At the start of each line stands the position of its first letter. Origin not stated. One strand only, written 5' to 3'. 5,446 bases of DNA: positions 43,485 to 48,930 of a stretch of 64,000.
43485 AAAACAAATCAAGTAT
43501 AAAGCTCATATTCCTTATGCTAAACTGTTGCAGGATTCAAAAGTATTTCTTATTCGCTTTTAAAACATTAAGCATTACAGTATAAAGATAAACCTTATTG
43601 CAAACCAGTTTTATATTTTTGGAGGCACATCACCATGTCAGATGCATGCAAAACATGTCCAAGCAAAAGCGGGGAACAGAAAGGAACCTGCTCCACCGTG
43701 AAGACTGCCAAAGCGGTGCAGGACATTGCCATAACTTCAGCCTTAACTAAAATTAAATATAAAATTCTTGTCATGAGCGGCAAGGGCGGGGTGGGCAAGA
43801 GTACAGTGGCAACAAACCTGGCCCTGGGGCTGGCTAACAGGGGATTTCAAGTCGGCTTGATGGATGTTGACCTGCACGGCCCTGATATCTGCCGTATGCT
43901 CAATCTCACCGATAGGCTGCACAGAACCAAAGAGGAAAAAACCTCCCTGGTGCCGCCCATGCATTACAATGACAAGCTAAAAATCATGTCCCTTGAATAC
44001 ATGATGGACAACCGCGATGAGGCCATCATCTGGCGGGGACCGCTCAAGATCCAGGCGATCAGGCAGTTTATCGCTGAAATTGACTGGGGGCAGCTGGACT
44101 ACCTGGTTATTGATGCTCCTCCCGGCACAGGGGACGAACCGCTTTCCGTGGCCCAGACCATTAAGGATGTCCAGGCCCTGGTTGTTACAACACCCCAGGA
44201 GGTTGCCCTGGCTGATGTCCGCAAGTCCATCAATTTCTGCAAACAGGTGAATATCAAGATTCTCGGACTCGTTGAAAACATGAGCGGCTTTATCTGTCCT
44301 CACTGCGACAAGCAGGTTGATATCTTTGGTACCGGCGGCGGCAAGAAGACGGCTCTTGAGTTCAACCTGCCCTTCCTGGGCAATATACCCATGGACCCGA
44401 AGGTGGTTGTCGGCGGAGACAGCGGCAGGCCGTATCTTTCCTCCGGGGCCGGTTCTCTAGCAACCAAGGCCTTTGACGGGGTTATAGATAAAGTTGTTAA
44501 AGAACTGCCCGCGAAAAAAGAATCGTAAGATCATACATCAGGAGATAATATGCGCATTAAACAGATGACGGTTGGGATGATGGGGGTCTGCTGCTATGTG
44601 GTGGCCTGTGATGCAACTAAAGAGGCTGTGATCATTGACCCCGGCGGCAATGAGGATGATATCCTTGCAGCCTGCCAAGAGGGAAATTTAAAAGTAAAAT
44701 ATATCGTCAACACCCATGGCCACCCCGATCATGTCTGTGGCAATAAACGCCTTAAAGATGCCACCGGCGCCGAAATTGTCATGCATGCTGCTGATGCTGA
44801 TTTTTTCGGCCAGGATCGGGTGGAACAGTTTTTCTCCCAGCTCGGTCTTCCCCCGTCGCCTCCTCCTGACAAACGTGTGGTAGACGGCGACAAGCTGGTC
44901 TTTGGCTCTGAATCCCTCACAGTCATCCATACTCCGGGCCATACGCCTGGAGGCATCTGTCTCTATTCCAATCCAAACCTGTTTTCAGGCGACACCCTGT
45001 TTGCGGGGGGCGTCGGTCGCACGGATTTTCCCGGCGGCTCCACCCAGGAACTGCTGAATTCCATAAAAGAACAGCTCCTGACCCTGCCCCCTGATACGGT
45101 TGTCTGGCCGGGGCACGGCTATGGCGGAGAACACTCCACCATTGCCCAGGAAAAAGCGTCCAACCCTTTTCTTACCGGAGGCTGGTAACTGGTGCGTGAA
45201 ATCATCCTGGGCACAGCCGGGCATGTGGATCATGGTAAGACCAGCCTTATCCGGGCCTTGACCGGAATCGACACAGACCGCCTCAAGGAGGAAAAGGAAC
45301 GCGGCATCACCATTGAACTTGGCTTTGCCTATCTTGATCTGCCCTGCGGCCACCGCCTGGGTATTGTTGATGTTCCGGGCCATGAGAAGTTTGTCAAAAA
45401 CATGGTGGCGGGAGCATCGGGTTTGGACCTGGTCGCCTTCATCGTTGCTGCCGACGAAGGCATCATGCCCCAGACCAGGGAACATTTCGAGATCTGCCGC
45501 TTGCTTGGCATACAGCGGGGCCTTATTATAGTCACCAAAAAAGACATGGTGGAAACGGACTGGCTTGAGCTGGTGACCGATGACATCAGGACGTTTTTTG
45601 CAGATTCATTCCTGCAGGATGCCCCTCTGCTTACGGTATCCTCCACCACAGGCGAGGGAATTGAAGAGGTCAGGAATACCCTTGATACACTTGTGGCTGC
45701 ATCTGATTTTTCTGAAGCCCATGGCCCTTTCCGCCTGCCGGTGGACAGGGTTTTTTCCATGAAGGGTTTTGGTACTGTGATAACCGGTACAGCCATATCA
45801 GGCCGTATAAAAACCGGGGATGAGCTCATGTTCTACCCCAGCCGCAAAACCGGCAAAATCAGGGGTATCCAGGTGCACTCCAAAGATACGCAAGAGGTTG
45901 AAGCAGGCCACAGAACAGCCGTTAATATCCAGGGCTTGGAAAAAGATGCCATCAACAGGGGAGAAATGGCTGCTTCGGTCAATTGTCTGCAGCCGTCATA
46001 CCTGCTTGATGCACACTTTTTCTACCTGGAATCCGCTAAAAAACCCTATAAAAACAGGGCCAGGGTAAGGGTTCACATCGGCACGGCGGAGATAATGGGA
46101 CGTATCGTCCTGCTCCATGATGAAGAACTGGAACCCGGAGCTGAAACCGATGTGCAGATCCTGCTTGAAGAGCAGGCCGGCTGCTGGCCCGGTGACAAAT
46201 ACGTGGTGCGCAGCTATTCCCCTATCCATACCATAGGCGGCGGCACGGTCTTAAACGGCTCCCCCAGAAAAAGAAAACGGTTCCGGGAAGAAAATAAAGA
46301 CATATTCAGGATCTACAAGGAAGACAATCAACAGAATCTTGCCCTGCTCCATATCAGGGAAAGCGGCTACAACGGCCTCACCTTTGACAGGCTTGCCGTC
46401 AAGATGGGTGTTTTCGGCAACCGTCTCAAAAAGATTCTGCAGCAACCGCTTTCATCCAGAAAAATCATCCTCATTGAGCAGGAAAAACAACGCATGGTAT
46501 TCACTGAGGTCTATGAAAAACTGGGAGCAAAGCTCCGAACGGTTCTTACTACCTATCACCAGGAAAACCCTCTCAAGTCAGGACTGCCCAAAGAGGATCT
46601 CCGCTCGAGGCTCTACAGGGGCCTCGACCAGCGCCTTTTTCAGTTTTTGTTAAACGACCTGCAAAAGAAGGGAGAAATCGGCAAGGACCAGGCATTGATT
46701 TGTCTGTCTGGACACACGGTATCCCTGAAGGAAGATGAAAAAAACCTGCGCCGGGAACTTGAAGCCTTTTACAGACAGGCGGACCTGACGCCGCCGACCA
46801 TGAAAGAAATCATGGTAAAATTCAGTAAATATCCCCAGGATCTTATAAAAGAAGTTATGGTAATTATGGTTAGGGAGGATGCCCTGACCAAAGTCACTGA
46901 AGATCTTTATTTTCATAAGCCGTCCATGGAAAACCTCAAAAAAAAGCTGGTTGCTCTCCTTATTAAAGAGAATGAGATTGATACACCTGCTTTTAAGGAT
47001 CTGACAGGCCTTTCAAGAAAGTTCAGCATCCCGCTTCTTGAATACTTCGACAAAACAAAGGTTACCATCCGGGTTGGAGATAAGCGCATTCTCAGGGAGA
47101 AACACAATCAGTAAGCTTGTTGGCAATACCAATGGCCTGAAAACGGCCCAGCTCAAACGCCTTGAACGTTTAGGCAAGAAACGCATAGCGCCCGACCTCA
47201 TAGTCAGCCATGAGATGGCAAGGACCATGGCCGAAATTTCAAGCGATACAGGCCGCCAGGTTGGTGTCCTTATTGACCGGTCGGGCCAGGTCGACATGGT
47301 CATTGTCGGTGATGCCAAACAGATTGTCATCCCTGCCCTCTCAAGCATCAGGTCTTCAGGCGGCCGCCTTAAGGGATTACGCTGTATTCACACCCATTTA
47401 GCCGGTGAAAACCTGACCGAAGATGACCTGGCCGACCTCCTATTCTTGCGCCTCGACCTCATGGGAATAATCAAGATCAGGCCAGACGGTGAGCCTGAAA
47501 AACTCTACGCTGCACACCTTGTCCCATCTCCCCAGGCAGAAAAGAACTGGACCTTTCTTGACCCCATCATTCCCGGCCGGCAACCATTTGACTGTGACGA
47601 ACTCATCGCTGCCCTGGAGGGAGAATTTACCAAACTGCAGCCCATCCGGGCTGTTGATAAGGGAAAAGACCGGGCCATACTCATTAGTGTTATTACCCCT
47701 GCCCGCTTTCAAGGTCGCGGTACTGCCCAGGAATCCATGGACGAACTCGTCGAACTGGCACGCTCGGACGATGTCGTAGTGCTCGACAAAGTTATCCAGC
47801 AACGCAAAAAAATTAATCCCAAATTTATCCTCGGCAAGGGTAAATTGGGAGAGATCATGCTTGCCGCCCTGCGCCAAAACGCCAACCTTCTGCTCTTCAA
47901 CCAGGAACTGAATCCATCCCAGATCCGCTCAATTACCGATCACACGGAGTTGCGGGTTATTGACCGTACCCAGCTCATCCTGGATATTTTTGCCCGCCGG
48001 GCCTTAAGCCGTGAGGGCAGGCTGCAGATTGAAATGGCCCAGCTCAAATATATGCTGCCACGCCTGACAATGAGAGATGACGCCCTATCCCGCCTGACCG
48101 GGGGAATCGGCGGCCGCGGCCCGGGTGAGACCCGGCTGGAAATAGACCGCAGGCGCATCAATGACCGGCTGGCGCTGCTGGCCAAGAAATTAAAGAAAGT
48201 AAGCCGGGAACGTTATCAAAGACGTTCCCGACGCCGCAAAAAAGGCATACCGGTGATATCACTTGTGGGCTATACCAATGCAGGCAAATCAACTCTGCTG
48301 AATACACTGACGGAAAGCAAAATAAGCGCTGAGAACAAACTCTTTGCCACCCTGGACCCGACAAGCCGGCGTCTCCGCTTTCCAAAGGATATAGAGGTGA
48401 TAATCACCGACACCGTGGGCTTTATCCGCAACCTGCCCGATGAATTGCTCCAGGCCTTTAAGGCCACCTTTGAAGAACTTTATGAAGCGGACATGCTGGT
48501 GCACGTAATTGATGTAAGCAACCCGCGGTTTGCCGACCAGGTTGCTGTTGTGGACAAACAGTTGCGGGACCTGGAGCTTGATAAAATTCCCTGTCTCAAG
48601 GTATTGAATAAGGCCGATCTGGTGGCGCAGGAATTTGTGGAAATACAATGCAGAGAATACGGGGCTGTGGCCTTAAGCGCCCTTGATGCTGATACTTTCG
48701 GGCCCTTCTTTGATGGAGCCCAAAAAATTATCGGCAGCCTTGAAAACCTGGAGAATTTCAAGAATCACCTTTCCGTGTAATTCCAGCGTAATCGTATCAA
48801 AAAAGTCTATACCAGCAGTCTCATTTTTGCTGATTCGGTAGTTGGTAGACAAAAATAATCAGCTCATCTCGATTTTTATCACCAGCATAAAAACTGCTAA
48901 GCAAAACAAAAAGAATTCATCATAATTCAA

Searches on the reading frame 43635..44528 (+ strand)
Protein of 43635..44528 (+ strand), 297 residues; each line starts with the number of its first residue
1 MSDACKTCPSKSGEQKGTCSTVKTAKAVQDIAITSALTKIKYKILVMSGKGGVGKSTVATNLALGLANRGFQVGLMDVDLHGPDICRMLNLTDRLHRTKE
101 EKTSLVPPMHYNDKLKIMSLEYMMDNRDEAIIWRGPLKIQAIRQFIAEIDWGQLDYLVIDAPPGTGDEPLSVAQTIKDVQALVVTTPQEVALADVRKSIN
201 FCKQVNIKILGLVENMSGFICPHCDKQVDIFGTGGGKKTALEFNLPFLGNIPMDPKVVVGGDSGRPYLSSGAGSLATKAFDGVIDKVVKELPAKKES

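Call 83: search_protein_families(library=pfam, proteins=[window:43635-44528:+], max_evalue=0.00001)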
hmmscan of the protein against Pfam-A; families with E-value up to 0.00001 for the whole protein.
window:43635-44528:+ (297 aa): 5 families
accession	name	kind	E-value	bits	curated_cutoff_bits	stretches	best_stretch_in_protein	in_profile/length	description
PF10609.15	ParA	-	2.1e-97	325.8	27.1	1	39-287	1-245/246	NUBPL iron-transfer P-loop NTPase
PF01656.29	CbiA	-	7.9e-11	42.4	25.4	1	44-257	1-115/125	CobQ/CobB/MinD/ParA nucleotide binding domain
PF13614.12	AAA_31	-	1.5e-09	38.5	27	1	44-206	4-168/177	AAA domain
PF09140.17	MipZ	-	4.6e-09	36.4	20.7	1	44-178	3-123/262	ATPase MipZ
PF02374.21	ArsA_ATPase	-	2.1e-06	27.6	24.3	0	43-76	2-35/305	Anion-transporting ATPase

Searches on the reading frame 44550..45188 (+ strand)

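Call 83: search_protein_families(library=pfam, proteins=[window:44550-45188:+], max_evalue=0.00001)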
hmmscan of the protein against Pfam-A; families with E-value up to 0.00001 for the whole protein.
window:44550-45188:+ (212 aa): 1 family
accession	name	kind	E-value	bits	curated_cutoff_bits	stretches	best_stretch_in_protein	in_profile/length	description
PF00753.33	Lactamase_B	-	2.8e-38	132.3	22.7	1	15-189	8-196/196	Metallo-beta-lactamase superfamily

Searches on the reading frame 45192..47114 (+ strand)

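Call 83: search_protein_families(library=pfam, proteins=[window:45192-47114:+], max_evalue=0.00001)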
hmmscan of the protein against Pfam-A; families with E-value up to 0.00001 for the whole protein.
window:45192-47114:+ (640 aa): 6 families
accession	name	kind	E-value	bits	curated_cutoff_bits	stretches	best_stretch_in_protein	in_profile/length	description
PF00009.33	GTP_EFTU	-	5e-34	118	26.5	1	4-168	4-186/188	Elongation factor Tu GTP binding domain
PF09107.17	SelB-wing_3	-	7.9e-20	70.6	23.2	1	590-634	3-47/47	Elongation factor SelB, winged helix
PF09106.17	SelB-wing_2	-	2.6e-17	63.1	22.3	1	450-503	2-55/57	Elongation factor SelB, winged helix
PF25461.1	Beta-barrel_SelB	-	4.9e-12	46.4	27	1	282-359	10-79/80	Selenocysteine-specific elongation factor, beta-barrel domain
PF03144.31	GTP_EFTU_D2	-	9.7e-11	42.4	30.3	1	194-258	1-70/73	Elongation factor Tu domain 2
PF01926.29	MMR_HSR1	-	1.6e-06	28.6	21.9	1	8-115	4-111/113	50S ribosome-binding GTPase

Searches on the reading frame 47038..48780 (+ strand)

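Call 83: search_protein_families(library=pfam, proteins=[window:47038-48780:+], max_evalue=0.00001)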
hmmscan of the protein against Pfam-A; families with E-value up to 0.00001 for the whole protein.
window:47038-48780:+ (580 aa): 4 families
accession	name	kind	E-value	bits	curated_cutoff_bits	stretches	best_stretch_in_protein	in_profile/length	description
PF13167.11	GTP-bdg_N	-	8e-29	100.5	25.4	1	232-319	2-89/89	GTP-binding GTPase N-terminal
PF16360.10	GTP-bdg_M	-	1.3e-27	96.6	29.5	1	321-399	1-79/79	GTP-binding GTPase Middle Region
PF01926.29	MMR_HSR1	-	1.8e-21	76.8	21.9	1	407-525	2-113/113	50S ribosome-binding GTPase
PF02421.24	FeoB_N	-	2.8e-06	27.4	27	1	407-538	3-127/156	Ferrous iron transport protein B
